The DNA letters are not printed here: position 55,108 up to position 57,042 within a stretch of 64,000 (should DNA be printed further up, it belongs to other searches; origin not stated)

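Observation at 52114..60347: Three GT-C glycosyltransferases, a UbiA-family prenyltransferase and a radical SAM enzyme suggest a lipid-linked sugar donor pathway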

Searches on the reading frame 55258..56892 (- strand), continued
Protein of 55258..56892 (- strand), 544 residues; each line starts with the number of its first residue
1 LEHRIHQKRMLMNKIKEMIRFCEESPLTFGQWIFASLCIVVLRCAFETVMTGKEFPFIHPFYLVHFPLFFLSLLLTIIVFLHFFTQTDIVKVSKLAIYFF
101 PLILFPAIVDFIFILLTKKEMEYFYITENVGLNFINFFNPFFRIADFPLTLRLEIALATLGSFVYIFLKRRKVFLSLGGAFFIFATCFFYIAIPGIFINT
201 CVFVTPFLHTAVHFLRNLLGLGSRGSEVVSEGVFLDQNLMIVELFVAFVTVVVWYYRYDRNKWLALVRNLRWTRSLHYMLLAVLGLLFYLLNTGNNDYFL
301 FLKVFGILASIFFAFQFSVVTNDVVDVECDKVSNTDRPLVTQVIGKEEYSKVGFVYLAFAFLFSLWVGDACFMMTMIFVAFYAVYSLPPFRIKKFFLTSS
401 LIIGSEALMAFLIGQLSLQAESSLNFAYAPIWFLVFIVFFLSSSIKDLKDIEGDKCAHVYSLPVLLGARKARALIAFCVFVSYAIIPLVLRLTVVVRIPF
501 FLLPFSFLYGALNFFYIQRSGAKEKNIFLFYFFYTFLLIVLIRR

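Call 18: search_protein_families(library=pfam, proteins=[L022:160-2730:+, L041:8528-9676:+, L041:9684-9971:+, L030:8907-9704:-, L052:15693-17753:-, L006:7646-8992:+, L041:6850-8250:+, L006:6408-7649:+, L006:17775-18731:+, L006:18728-19183:+], max_evalue=0.01)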
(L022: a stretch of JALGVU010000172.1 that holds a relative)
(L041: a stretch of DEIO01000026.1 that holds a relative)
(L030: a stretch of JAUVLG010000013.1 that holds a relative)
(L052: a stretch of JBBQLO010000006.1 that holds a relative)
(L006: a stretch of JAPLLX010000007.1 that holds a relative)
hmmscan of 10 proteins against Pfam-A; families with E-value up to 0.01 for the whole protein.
L022:160-2730:+ (856 aa): 2 families
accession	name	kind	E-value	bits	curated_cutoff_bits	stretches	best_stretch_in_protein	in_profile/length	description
PF00082.27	Peptidase_S8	-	7.5e-46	157.2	21.8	1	293-604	1-288/288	Subtilase family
PF13860.13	FlgD_ig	-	3.8e-09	36.8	27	1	784-842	15-74/79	FlgD Ig-like domain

L041:8528-9676:+ (382 aa): 3 families
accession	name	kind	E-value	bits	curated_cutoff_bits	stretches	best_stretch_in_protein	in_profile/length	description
PF00712.24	DNA_pol3_beta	-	7.2e-29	100.8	24.4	2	1-118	1-120/120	DNA polymerase III beta subunit, N-terminal domain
PF02767.21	DNA_pol3_beta_2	-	1.1e-24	87.3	27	2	128-249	2-116/116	DNA polymerase III beta subunit, central domain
PF02768.20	DNA_pol3_beta_3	-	1.8e-14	54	27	1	251-379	1-120/121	DNA polymerase III beta subunit, C-terminal domain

L041:9684-9971:+ (95 aa): 1 family
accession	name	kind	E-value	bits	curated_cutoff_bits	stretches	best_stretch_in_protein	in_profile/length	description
PF05258.17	DciA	-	5.1e-06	27.1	24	1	26-93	22-89/89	Dna[CI] antecedent, DciA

L030:8907-9704:- (265 aa): 4 families
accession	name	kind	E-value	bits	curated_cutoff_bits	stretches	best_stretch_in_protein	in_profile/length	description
PF13860.13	FlgD_ig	-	2.4e-12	47.1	27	1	190-253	11-76/79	FlgD Ig-like domain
PF18962.6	Por_Secre_tail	-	0.00019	22.1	27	1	182-254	3-66/75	Secretion system C-terminal sorting domain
PF13585.12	CHU_C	-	0.00039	20.9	27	1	196-254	21-75/86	CHU_C Type IX secretion signal domain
PF10029.15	DUF2271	-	0.002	18.3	27.3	1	222-259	72-107/136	Predicted periplasmic protein (DUF2271)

L052:15693-17753:- (686 aa): 9 families
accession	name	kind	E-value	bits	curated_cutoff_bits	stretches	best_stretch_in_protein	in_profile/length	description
PF00580.27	UvrD-helicase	-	2.1e-81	274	23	1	20-285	1-271/271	UvrD/REP helicase N-terminal domain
PF13361.12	UvrD_C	-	3.6e-66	224.4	25.6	1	292-635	3-349/350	UvrD-like helicase C-terminal domain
PF13245.12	AAA_19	-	1.3e-24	87.4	25.1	1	24-268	1-132/134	AAA domain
PF13538.12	UvrD_C_2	-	5.1e-11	42.7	27.4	1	611-631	31-51/52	UvrD-like helicase C-terminal domain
PF13604.12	AAA_30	-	8.8e-08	32.5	27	1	20-83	2-66/191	AAA domain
PF01443.25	Viral_helicase1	-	3.9e-06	27.3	21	0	565-630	176-225/228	Viral superfamily 1 RNA helicase core domain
PF13087.12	AAA_12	-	7.9e-06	26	27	1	500-631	77-190/195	AAA domain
PF13086.12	AAA_11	-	0.0022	18.3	27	1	20-87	2-75/257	AAA domain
PF25094.1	R3H_PUS7L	-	0.0032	18.1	27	0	135-173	22-60/73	PUS7L R3H domain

L006:7646-8992:+ (448 aa): 2 families
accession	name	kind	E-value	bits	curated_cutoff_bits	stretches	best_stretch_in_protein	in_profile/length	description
PF02545.19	Maf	-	8.9e-52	175.9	27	1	3-188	1-186/187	Maf-like protein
PF01435.24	Peptidase_M48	-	1.7e-34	119.7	20.3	1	249-429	2-185/186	Peptidase family M48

L041:6850-8250:+ (466 aa): 9 families
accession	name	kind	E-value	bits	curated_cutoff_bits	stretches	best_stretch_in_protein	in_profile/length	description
PF00308.24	Bac_DnaA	-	4.8e-69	232.1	23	1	129-289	1-161/162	Bacterial DnaA ATPAse domain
PF08299.17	Bac_DnaA_C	-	1.5e-23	83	31.5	1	375-442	2-69/69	Bacterial dnaA protein helix-turn-helix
PF11638.13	DnaA_N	-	1.4e-15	57.2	24.6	1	7-69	1-64/65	DnaA N-terminal domain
PF01695.23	IstB_IS21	-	4.4e-11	43.2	24.1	1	165-265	95-192/238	IstB-like ATP binding protein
PF00004.35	AAA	-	0.0005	21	21.2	1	166-279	2-123/131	ATPase family associated with various cellular activities (AAA)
PF01637.24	ATPase_2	-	0.00097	19.4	33.2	1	160-271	18-122/225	ATPase domain predominantly from Archaea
PF13173.12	AAA_14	-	0.0013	19.1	27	1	163-258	3-88/129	AAA domain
PF03969.22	AFG1_ATPase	-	0.0071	15.8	27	0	163-182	62-81/361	AFG1-like ATPase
PF25526.1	LIP-1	-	0.0077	16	34.1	0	242-331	111-199/250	Liprin-alpha-like coiled coil domain 2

L006:6408-7649:+ (413 aa): 14 families
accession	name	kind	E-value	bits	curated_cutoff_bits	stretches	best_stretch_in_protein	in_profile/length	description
PF03486.20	HI0933_like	-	1.1e-86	290.7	50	1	5-409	2-243/244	HI0933-like protein Rossmann domain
PF22780.1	HI0933_like_1st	-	6.4e-41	140.4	27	1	193-355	1-164/165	HI0933-like protein barrel and H2TH domain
PF00890.30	FAD_binding_2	-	1.3e-11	44.8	20.4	1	6-169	2-206/414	FAD binding domain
PF07992.20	Pyr_redox_2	-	1.7e-11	44.5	26.1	1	5-177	2-119/291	Pyridine nucleotide-disulphide oxidoreductase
PF01134.28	GIDA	-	2.7e-11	43.6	22.1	2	119-166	102-150/391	Glucose inhibited division protein A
PF12831.13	FAD_oxidored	-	2.2e-10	40.9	27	1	6-153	2-133/416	FAD dependent oxidoreductase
PF01266.30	DAO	-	5.7e-07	29.8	27.9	0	113-181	151-221/353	FAD dependent oxidoreductase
PF00070.33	Pyr_redox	-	1.5e-05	25.9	22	0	5-39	1-35/82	Pyridine nucleotide-disulphide oxidoreductase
PF13738.12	Pyr_redox_3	-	5e-05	23.1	30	0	7-37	1-31/305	Pyridine nucleotide-disulphide oxidoreductase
PF13454.12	NAD_binding_9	-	0.00091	19.7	21.8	0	8-165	2-153/155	FAD-NAD(P)-binding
PF01262.27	AlaDh_PNT_C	-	0.0012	18.8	23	1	5-44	30-69/214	Alanine dehydrogenase/PNT, C-terminal domain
PF01946.23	Thi4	-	0.0018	18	26.2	0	4-47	18-62/235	Thi4 family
PF05834.18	Lycopene_cycl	-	0.004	16.7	23.4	0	6-38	2-36/380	Lycopene cyclase protein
PF13450.12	NAD_binding_8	-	0.0073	17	21.9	0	8-39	1-32/68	NAD(P)-binding Rossmann-like domain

L006:17775-18731:+ (318 aa): 1 family
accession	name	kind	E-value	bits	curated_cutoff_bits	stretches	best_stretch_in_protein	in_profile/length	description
PF03547.23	Mem_trans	-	7.8e-32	110.7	25.7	2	12-162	5-153/343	Membrane transport protein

L006:18728-19183:+ (151 aa): 1 family
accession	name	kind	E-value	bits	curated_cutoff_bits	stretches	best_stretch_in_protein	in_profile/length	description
PF01668.23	SmpB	-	4.9e-55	185.8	27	1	5-147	1-142/143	SmpB protein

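Call 19: find_encoding_contigs(protein=P0002, flank=10000, max_places=3)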
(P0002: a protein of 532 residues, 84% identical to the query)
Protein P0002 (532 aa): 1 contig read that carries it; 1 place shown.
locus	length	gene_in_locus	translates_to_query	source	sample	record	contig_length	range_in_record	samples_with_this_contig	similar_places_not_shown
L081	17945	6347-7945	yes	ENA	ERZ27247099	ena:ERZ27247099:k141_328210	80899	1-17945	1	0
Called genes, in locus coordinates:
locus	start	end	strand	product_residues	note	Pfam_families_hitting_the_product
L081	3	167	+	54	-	?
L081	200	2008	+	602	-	PF17297:PEPCK_N, PF00821:PEPCK_GTP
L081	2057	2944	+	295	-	PF01259:SAICAR_synt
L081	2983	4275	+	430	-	PF04055:Radical_SAM, PF13186:SPASM (weak)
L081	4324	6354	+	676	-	PF07719:TPR_2 (faint), PF13174:TPR_6 (faint), PF13414:TPR_11 (faint), PF13424:TPR_12 (faint), PF13428:TPR_14 (faint), PF13431:TPR_17 (faint), PF14559:TPR_19, PF00515:TPR_1 (weak), +9 more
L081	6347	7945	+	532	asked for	PF01040:UbiA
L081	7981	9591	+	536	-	-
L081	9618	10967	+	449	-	-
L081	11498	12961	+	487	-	PF13231:PMT_2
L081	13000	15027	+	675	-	PF00515:TPR_1, PF13424:TPR_12, PF13414:TPR_11, PF13432:TPR_16, PF14559:TPR_19, PF13431:TPR_17, PF00515:TPR_1, PF13424:TPR_12, +27 more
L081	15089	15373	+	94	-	-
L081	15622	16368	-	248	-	PF01145:Band_7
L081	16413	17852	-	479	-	PF25145:NfeD1b_N, PF24961:NfeD_membrane, PF01957:NfeD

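Call 20: find_encoding_contigs(protein=P0001, flank=10000, max_places=3)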
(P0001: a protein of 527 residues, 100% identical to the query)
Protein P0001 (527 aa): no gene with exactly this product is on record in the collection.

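Call 41: predict_structure(alignment_id=A1)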
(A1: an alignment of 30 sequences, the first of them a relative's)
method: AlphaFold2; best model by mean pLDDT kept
length: 527 residues; sequences in the alignment: 30
mean_pLDDT: 89.2   pTM: 0.88
mean pLDDT of the five models: 89.2, 88.6, 87.4, 87.0, 86.7
residues with pLDDT >= 90: 336; 70-90: 161; 50-70: 25; < 50: 5
segments of 3 or more residues with pLDDT < 50: 206-210
pLDDT, mean of each block of 10 residues (from residue 1): 92 93 91 75 83 95 97 96 94 88 81 92 86 93 97 97 97 91 77 70 54 66 93 97 96 94 93 74 88 97 93 88 95 96 96 94 92 87 93 94 73 94 93 85 90 94 95 86 91 96 90 91 82
secondary structure, 60 per line:
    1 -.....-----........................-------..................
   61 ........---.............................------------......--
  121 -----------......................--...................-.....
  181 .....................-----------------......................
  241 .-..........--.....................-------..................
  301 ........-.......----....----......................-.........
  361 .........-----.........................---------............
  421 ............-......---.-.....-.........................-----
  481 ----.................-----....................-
elements in order: H2-6 H12-35 H43-68 H72-100 H113-118 H132-153 H156-174 H176-201 H219-241 H243-252 H255-275 H283-308 H310-316 H321-324 H329-350 H352-369 H379-399 H409-432 H434-439 H445-449 H451-475 H485-501 H507-526

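Call 47: fold_search(model_id=the predicted structure, library=pdb)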
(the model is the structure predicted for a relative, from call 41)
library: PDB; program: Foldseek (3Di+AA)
matches with E <= 10: 144; with E <= 0.001: 11
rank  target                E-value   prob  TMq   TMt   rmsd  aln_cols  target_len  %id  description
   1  7bpu_A                3.2e-06  1.00  0.39  0.67   5.0       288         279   19  Structural and mechanistic insights into the biosynthesis of Digeranylgeranylglyceryl phosphate synthase in membranes (released 2021-04-14)
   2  6m31_A                3.6e-06  1.00  0.36  0.59   6.1       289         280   20  Structural and Functional Insights into an Archaeal Lipid Synthase (released 2021-02-03)
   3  4tq3_B                3.1e-05  1.00  0.42  0.74   4.4       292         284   20  Structure of a UbiA homolog from Archaeoglobus fulgidus bound to GPP and Mg2+ (released 2014-07-16)
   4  4tq3_A                5.9e-05  1.00  0.42  0.75   4.3       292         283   20  Structure of a UbiA homolog from Archaeoglobus fulgidus bound to GPP and Mg2+ (released 2014-07-16)
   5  4tq4_D                7.3e-05  1.00  0.42  0.73   4.2       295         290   20  Structure of a UbiA homolog from Archaeoglobus fulgidus bound to DMAPP and Mg2+ (released 2014-07-16)
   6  4tq4_B                8.2e-05  1.00  0.40  0.68   5.6       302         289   20  Structure of a UbiA homolog from Archaeoglobus fulgidus bound to DMAPP and Mg2+ (released 2014-07-16)
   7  4tq4_A                8.9e-05  1.00  0.42  0.73   4.2       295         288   20  Structure of a UbiA homolog from Archaeoglobus fulgidus bound to DMAPP and Mg2+ (released 2014-07-16)
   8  4tq4_C                8.9e-05  1.00  0.43  0.74   4.2       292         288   20  Structure of a UbiA homolog from Archaeoglobus fulgidus bound to DMAPP and Mg2+ (released 2014-07-16)
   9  4tq6_A                1.5e-04  1.00  0.38  0.70   5.3       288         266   20  Structure of a UbiA homolog from Archaeoglobus fulgidus bound to Cd2+ (released 2014-07-16)
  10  4tq5                  2.0e-04  1.00  0.41  0.74   4.5       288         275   20  Structure of a UbiA homolog from Archaeoglobus fulgidus (released 2014-07-16)
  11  4tq6_B                2.4e-04  1.00  0.41  0.75   4.5       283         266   21  Structure of a UbiA homolog from Archaeoglobus fulgidus bound to Cd2+ (released 2014-07-16)
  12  4od5_A                1.6e-03  1.00  0.39  0.69   4.5       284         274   14  Substrate-bound structure of a UbiA homolog from Aeropyrum pernix K1 (released 2014-03-19)
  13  4od4_A                4.5e-03  1.00  0.39  0.68   4.5       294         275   14  Apo structure of a UbiA homolog from Aeropyrum pernix K1 (released 2014-03-19)
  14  8j8j_A                4.5e-03  1.00  0.38  0.64   5.9       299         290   14  Membrane bound PRTase, C3 symmetry, donor bound (released 2024-02-07)
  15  8j8k_A                6.6e-03  1.00  0.35  0.59   6.7       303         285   14  Membrane bound PRTase, C3 symmetry, acceptor bound (released 2024-02-07)
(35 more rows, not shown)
